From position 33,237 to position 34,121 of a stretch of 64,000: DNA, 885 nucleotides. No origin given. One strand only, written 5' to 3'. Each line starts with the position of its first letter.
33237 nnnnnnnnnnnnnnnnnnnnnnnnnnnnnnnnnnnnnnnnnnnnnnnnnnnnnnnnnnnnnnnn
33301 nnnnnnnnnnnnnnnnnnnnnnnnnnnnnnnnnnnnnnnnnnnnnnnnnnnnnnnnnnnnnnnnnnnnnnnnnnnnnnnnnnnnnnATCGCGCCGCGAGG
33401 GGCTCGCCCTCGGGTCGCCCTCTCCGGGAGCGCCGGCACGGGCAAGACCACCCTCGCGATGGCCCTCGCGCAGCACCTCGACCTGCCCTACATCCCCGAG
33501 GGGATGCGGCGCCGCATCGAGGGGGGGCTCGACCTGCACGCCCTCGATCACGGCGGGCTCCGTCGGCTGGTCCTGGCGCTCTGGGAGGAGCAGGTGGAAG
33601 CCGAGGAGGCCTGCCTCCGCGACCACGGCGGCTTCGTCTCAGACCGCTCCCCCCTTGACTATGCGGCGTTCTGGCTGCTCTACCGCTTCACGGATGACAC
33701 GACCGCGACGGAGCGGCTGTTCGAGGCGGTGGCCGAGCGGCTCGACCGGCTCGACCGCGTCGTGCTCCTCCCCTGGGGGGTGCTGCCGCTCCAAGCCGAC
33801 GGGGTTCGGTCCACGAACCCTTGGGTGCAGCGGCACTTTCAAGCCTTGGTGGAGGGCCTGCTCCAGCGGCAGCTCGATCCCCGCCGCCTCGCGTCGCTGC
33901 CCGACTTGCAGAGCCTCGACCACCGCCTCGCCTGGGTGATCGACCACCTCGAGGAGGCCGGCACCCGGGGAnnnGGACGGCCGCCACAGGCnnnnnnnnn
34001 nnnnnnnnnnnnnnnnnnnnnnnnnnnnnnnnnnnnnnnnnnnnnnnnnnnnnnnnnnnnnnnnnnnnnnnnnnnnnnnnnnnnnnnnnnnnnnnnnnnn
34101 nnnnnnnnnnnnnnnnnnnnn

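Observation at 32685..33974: Unusual fusion of a histidine phosphatase domain to a NadR/AAA_28-like P-loop ATPase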

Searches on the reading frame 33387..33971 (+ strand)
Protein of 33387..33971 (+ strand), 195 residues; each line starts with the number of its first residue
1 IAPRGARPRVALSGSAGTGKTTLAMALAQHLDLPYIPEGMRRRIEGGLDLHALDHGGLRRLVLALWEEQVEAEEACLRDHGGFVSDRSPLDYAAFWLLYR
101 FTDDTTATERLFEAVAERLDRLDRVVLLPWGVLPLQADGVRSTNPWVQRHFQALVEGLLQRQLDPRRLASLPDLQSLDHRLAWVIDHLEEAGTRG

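Call 16: search_solved_structures(query=window:33387-33971:+, max_evalue=10, show_alignments=3)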
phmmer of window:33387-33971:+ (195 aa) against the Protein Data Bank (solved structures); distinct sequences matched with E-value up to 10: 87 (the best 60 are shown).
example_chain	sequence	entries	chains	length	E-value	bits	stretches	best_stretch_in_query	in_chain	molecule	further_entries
2cdn_A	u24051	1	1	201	0.0004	23.4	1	2-50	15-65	ADENYLATE KINASE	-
5le2_A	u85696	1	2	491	0.00062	22.8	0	43-80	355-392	DDD_D12_15_D12_15_D12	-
5le3_A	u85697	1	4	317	0.00074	22.6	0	38-78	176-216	DD_D12_09_D12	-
5lec_A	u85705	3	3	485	0.00099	22.2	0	40-80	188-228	DDD_D12_12_D12_12_D12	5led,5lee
7zyu_B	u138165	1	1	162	0.0032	20.5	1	43-89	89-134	Designed Ankyrin repeat protein F10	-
5le6_A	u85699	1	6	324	0.0038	20.2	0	30-80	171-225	DD_D12_09_D12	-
3q9n_C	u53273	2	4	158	0.0057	19.7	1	43-97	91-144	consensus ankyrin repeat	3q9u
6gye_A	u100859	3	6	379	0.0068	19.4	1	10-148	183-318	Nicotinamide-nucleotide adenylyltransferase NadR family / Ribosylnicotinamide kinase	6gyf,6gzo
5le7_A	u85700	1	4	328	0.0098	18.9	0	41-80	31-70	DD_D12_13_D12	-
5le8_A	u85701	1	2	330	0.01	18.8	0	43-80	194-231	DD_D12_15_D12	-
5le4_A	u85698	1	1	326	0.011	18.8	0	33-80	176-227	DD_D12_11_D12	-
8bqf_A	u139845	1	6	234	0.012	18.6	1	2-87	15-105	Adenylate kinase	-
1via_A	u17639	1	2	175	0.016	18.2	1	10-100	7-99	shikimate kinase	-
4loa_A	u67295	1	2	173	0.017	18.1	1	10-97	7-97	De-novo design amidase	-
7b4w_A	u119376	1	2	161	0.021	17.9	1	43-89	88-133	Broadly neutralizing DARPin bnD.3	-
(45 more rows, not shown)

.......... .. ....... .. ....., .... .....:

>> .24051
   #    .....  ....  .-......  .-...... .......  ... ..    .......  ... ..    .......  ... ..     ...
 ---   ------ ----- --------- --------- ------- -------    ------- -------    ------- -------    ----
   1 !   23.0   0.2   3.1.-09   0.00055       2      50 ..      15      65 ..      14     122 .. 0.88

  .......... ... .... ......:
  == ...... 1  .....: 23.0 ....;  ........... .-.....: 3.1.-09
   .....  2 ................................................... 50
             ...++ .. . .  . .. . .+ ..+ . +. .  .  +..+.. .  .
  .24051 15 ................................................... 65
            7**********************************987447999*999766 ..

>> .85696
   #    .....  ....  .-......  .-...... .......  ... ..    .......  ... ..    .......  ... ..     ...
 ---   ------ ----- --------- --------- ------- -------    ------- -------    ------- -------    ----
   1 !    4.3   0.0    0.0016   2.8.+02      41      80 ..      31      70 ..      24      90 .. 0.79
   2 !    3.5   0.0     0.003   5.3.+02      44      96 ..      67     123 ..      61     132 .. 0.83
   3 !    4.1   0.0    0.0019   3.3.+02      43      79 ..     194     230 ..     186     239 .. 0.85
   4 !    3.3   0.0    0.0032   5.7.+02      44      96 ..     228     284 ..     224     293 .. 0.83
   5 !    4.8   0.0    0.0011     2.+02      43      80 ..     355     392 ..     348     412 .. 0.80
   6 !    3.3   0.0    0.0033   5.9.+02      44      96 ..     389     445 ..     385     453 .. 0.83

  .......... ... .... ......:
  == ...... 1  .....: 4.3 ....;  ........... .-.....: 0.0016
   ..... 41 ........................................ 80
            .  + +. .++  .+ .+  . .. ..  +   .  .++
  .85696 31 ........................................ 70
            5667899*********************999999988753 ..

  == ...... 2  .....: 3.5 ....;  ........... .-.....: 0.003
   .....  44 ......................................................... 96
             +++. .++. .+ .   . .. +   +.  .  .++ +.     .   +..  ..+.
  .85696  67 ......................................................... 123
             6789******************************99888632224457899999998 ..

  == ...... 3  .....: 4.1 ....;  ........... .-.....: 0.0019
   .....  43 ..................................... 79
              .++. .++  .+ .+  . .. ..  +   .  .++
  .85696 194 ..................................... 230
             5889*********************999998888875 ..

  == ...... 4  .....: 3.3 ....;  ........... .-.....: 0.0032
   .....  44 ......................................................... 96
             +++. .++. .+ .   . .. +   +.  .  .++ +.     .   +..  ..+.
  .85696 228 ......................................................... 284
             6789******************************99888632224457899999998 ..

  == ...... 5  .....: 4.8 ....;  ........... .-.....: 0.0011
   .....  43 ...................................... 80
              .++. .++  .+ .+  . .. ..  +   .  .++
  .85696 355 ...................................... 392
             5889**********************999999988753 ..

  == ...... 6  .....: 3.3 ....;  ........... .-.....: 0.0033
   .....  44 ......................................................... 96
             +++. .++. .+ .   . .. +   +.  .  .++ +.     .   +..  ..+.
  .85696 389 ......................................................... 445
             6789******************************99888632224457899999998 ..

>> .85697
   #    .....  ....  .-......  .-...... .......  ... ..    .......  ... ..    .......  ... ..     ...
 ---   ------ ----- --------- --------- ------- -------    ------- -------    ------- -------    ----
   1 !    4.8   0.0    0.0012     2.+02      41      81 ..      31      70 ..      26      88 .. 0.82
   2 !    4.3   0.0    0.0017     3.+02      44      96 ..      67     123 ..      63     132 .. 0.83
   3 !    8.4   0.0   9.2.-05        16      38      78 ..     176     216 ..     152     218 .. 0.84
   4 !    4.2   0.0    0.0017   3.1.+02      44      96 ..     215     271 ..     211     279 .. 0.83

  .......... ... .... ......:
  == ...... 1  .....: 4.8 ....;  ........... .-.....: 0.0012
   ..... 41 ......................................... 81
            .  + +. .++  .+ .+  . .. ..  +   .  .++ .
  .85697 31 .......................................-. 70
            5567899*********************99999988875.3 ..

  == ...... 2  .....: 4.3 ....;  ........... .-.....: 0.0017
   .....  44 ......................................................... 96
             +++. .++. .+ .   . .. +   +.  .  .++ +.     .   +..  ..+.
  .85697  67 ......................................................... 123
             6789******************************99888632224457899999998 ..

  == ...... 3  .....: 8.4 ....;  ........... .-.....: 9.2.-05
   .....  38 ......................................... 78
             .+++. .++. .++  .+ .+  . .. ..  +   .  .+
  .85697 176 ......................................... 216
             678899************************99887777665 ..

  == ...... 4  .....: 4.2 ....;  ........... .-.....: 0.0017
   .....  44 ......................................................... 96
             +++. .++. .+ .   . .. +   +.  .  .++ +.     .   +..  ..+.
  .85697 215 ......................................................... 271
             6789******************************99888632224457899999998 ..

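Call 26: search_solved_structures(query=A2, max_evalue=1, show_alignments=3)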
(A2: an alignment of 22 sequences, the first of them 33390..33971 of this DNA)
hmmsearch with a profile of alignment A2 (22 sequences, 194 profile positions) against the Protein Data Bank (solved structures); distinct sequences matched with E-value up to 1: 313 (the best 60 are shown).
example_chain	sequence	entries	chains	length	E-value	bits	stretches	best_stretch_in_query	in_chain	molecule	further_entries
6gye_A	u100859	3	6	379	1.3e-06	31.4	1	6-143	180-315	Nicotinamide-nucleotide adenylyltransferase NadR family / Ribosylnicotinamide kinase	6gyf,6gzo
9d2f_A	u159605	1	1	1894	1.4e-06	31.2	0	6-36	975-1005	Adenylate kinase 9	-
3vaa_A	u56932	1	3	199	4.8e-06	29.5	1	4-81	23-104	Shikimate kinase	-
1rkb_A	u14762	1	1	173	9.2e-06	28.6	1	7-92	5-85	Protein AD-004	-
3iij_A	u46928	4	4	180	1e-05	28.5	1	7-92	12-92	Coilin-interacting nuclear ATPase protein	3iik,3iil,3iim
9fqr_Xf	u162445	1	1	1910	2.2e-05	27.4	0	6-36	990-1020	Cilia- and flagella-associated protein 276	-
5jzv_A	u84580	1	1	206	6.8e-05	25.8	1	7-44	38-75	Adenylate kinase isoenzyme 6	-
1via_A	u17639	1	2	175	0.00011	25.1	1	7-98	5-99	shikimate kinase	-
8puu_A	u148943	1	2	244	0.00018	24.4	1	8-95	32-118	Deoxynucleoside kinase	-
2cdn_A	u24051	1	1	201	0.00025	23.9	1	4-85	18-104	ADENYLATE KINASE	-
4loa_A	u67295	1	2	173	0.00049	23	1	7-83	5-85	De-novo design amidase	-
7swl_A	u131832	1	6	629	0.00057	22.8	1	9-36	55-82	Rix7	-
9x6f_A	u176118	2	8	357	0.00078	22.3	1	5-142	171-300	Nicotinamide-nucleotide adenylyltransferase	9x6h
9bji_A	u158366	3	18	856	0.00079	22.3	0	8-36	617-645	Nuclear valosin-containing protein-like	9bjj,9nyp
1p4s_A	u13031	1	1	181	0.00083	22.2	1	8-85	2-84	Adenylate kinase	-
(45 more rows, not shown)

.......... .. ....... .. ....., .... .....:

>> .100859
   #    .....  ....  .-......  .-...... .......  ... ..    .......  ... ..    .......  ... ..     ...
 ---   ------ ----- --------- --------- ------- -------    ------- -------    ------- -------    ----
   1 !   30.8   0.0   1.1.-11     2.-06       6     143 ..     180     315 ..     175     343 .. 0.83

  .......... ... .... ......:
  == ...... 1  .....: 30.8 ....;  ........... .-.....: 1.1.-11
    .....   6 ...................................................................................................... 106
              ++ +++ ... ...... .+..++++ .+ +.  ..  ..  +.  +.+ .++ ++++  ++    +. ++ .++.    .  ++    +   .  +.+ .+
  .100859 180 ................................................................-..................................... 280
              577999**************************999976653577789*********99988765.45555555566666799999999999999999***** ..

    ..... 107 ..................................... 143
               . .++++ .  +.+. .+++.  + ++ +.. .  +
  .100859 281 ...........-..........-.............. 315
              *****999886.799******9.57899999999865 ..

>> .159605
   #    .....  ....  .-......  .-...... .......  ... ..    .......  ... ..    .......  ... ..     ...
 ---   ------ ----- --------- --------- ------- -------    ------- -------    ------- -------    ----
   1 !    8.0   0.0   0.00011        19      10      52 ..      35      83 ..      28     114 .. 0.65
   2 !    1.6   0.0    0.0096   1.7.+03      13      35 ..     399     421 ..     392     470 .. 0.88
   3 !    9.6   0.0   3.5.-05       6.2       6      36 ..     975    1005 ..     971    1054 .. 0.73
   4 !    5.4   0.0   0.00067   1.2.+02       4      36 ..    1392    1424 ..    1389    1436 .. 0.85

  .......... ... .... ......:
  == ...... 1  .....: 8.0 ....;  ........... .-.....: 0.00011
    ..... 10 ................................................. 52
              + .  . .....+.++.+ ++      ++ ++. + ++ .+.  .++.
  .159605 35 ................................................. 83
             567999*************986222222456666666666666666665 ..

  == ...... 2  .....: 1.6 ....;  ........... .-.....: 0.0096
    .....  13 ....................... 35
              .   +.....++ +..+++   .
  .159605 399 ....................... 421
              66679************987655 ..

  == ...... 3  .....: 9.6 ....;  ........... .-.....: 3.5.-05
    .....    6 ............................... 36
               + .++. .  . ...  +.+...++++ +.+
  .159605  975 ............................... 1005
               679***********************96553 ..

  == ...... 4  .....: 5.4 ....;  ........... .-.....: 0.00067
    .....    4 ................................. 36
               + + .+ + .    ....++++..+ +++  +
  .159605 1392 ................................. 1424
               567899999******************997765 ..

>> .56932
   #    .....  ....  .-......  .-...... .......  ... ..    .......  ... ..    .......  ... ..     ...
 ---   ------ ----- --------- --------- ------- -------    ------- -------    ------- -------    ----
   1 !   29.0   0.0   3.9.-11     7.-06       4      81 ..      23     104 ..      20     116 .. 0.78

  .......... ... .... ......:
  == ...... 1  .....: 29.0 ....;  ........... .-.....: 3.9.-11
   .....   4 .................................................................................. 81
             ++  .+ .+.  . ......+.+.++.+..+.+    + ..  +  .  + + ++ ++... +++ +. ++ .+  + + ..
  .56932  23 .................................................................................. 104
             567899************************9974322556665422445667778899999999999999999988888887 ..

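Call 34: predict_structure(alignment_id=A2)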
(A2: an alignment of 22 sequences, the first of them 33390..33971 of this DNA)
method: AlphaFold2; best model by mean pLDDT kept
length: 194 residues; sequences in the alignment: 22
mean_pLDDT: 92.1   pTM: 0.88
mean pLDDT of the five models: 92.1, 91.5, 91.2, 90.7, 89.6
residues with pLDDT >= 90: 155; 70-90: 26; 50-70: 11; < 50: 2
segments of 3 or more residues with pLDDT < 50: none
pLDDT, mean of each block of 10 residues (from residue 1): 80 92 97 94 90 96 97 97 98 97 97 97 95 70 87 98 96 95 92 54
secondary structure, 60 per line:
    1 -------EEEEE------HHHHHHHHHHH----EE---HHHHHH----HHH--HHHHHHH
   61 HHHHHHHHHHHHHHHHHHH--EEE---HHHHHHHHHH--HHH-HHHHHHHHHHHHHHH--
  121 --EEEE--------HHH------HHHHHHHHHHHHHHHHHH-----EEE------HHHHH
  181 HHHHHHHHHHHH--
elements in order: E8-12 H19-29 H39-44 H54-79 E82-84 H88-97 H104-118 E123-126 H144-161 E167-169 H176-192

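Call 51: search_protein_representatives(alignment_id=A2)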
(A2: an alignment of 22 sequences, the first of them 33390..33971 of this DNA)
Query: 22 sequences, 194 profile positions. Proteins with E-value up to 0.001 (for the whole library): 2615; up to 1e-10: 640; up to 1e-30: 51. The best 150 are listed.
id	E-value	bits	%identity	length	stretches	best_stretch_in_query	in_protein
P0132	1.3e-81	289.2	-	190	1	5-188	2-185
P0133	1.1e-79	282.9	-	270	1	7-186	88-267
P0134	5.7e-78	277.3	-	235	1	4-192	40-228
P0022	3.4e-77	274.8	-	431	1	3-192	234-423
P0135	8.7e-70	250.6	-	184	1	7-189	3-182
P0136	3.4e-68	245.4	-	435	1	6-188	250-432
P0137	1.2e-67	243.6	-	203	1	4-188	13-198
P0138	7.2e-67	241.1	-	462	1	3-190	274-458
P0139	1.9e-65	236.4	-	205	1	6-188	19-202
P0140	3.4e-64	232.3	-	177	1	17-187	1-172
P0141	1.5e-62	227.0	-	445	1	3-187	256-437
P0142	4.3e-60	219.0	-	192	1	5-188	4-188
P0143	1.6e-58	213.8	-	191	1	4-188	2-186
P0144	2.3e-58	213.3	-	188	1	7-189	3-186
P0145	9.0e-58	211.4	-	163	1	39-192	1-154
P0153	5.0e-45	169.8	-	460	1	6-189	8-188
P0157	1.5e-42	161.8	-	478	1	3-188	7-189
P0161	1.4e-41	158.5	-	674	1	3-189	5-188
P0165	7.8e-41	156.1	-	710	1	6-189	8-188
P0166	2.5e-40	154.5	-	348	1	4-190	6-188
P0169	2.4e-38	148.0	-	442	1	4-191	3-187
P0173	1.6e-35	138.8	-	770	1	4-189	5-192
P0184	5.0e-29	117.6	-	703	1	6-188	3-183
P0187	4.2e-28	114.6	-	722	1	7-191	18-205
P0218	3.1e-24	102.0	-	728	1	3-188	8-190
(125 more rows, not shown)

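Call 52: search_protein_families(library=pfam, proteins=[P0153, P0157, P0161, P0165, P0166, P0169, P0173, P0184, P0187, P0218], max_evalue=0.001)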
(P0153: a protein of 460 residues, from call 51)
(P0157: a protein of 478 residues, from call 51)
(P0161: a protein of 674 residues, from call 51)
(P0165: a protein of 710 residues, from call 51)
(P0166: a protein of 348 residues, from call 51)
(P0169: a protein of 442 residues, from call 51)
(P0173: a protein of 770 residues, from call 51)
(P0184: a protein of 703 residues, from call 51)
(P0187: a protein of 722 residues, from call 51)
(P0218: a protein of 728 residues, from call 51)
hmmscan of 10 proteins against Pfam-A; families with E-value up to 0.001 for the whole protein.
P0153 (460 aa): 2 families
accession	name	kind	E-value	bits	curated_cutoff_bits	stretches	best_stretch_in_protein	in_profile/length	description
PF02602.20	HEM4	-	9.4e-26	90.8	27.5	1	224-438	2-230/231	Uroporphyrinogen-III synthase HemD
PF13521.12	AAA_28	-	3.4e-16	60.3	27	1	10-156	1-146/164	AAA domain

P0157 (478 aa): 2 families
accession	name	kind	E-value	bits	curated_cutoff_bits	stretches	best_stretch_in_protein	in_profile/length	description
PF00590.25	TP_methylase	-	2.7e-49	168.4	27.8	1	202-410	1-212/212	Tetrapyrrole (Corrin/Porphyrin) Methylases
PF13521.12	AAA_28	-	3.8e-16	60.2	27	1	13-160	2-148/164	AAA domain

P0161 (674 aa): 3 families
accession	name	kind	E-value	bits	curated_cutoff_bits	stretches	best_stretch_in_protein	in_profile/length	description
PF00590.25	TP_methylase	-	2.8e-51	174.9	27.8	1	197-401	1-211/212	Tetrapyrrole (Corrin/Porphyrin) Methylases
PF02602.20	HEM4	-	8.1e-23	81.2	27.5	1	452-665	2-230/231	Uroporphyrinogen-III synthase HemD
PF13521.12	AAA_28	-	9e-15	55.7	27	1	10-159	1-149/164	AAA domain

P0165 (710 aa): 3 families
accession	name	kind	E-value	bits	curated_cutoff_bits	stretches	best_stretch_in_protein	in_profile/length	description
PF00590.25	TP_methylase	-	2.9e-46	158.5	27.8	1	208-419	2-211/212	Tetrapyrrole (Corrin/Porphyrin) Methylases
PF02602.20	HEM4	-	3.1e-29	102.2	27.5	1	470-681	2-230/231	Uroporphyrinogen-III synthase HemD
PF13521.12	AAA_28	-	5.2e-15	56.5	27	1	10-158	1-148/164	AAA domain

P0166 (348 aa): 2 families
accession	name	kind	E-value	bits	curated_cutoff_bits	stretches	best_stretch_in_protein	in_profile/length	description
PF00590.25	TP_methylase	-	7.4e-18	65.7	27.8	1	217-317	2-104/212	Tetrapyrrole (Corrin/Porphyrin) Methylases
PF13521.12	AAA_28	-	6.7e-13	49.6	27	1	10-158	1-148/164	AAA domain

P0169 (442 aa): 3 families
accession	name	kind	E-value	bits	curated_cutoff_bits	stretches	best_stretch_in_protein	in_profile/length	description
PF00590.25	TP_methylase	-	2.5e-49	168.5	27.8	1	197-408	2-212/212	Tetrapyrrole (Corrin/Porphyrin) Methylases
PF13521.12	AAA_28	-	4.1e-14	53.6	27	1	7-157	1-150/164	AAA domain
PF03266.21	NTPase_1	-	0.00082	19.7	23.9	0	7-58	1-58/168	NTPase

P0173 (770 aa): 7 families
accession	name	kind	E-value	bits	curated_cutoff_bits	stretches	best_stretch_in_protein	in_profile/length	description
PF02572.21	CobA_CobO_BtuR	-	2.2e-61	207.5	25.7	1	601-770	2-172/172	ATP:corrinoid adenosyltransferase BtuR/CobO/CobP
PF00590.25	TP_methylase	-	8.1e-50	170.1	27.8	1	198-409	1-211/212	Tetrapyrrole (Corrin/Porphyrin) Methylases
PF13521.12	AAA_28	-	1.2e-15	58.6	27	1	9-163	1-149/164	AAA domain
PF00004.35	AAA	-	1.3e-05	26.1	21.2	0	12-36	3-27/131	ATPase family associated with various cellular activities (AAA)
PF13191.12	AAA_16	-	0.00024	22.1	32.6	0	12-72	29-88/167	AAA ATPase domain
PF20720.3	nSTAND3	-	0.00032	20.9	27.2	0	12-27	22-37/155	Novel STAND NTPase 3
PF13671.12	AAA_33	-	0.00048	20.9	27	0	12-88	4-81/143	AAA domain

P0184 (703 aa): 3 families
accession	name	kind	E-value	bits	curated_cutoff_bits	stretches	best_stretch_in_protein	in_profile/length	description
PF00590.25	TP_methylase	-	1.9e-46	159.1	27.8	1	211-411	2-208/212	Tetrapyrrole (Corrin/Porphyrin) Methylases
PF02602.20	HEM4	-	6.5e-22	78.2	27.5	1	465-677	2-226/231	Uroporphyrinogen-III synthase HemD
PF13521.12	AAA_28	-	1.1e-10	42.4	27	1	5-160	1-155/164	AAA domain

P0187 (722 aa): 3 families
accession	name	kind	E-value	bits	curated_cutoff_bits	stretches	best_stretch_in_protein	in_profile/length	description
PF00590.25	TP_methylase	-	1e-51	176.4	27.8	1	222-433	2-211/212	Tetrapyrrole (Corrin/Porphyrin) Methylases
PF02602.20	HEM4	-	3.6e-13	49.6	27.5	1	546-704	63-229/231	Uroporphyrinogen-III synthase HemD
PF13521.12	AAA_28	-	9.7e-12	45.8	27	1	19-175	1-150/164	AAA domain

P0218 (728 aa): 4 families
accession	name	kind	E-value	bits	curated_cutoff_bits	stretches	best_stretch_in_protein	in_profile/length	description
PF00590.25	TP_methylase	-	6.3e-51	173.8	27.8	1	216-429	1-212/212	Tetrapyrrole (Corrin/Porphyrin) Methylases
PF02602.20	HEM4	-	1.8e-18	67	27.5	1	479-686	2-212/231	Uroporphyrinogen-III synthase HemD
PF13521.12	AAA_28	-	1.6e-12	48.4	27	1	13-155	1-142/164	AAA domain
PF02224.24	Cytidylate_kin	-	0.0004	20.6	26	0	14-43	1-30/211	Cytidylate kinase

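Call 55: search_protein_families(library=pfam, alignment_id=A3, max_evalue=0.00001)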
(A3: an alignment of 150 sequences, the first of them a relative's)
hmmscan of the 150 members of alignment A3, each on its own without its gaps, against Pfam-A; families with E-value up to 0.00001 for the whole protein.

A. member 1, P0132 (190 aa): 1 family
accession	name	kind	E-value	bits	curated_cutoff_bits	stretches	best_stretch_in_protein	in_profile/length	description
PF13521.12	AAA_28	-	8.5e-12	46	27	1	5-153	1-144/164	AAA domain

B. families by the number of members that match (of 150 scanned): 20 families
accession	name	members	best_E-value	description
PF13521.12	AAA_28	129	4.2e-24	AAA domain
PF00590.25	TP_methylase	12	1e-51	Tetrapyrrole (Corrin/Porphyrin) Methylases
PF02602.20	HEM4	11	3e-33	Uroporphyrinogen-III synthase HemD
PF13238.12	AAA_18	10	6.9e-11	AAA domain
PF01712.25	dNK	9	1.7e-08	Deoxynucleoside kinase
PF00300.27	His_Phos_1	8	2.8e-47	Histidine phosphatase superfamily (branch 1)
PF13207.12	AAA_17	3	5e-06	AAA domain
PF01293.25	PEPCK_ATP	1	6.1e-79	Phosphoenolpyruvate carboxykinase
PF02572.21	CobA_CobO_BtuR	1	2.2e-61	ATP:corrinoid adenosyltransferase BtuR/CobO/CobP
PF03266.21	NTPase_1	1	1.9e-08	NTPase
PF05729.18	NACHT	1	2.1e-07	NACHT domain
PF13401.12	AAA_22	1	1e-06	AAA domain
PF13191.12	AAA_16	1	1.1e-06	AAA ATPase domain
PF02224.24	Cytidylate_kin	1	1.3e-06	Cytidylate kinase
PF00005.33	ABC_tran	1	1.3e-06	ABC transporter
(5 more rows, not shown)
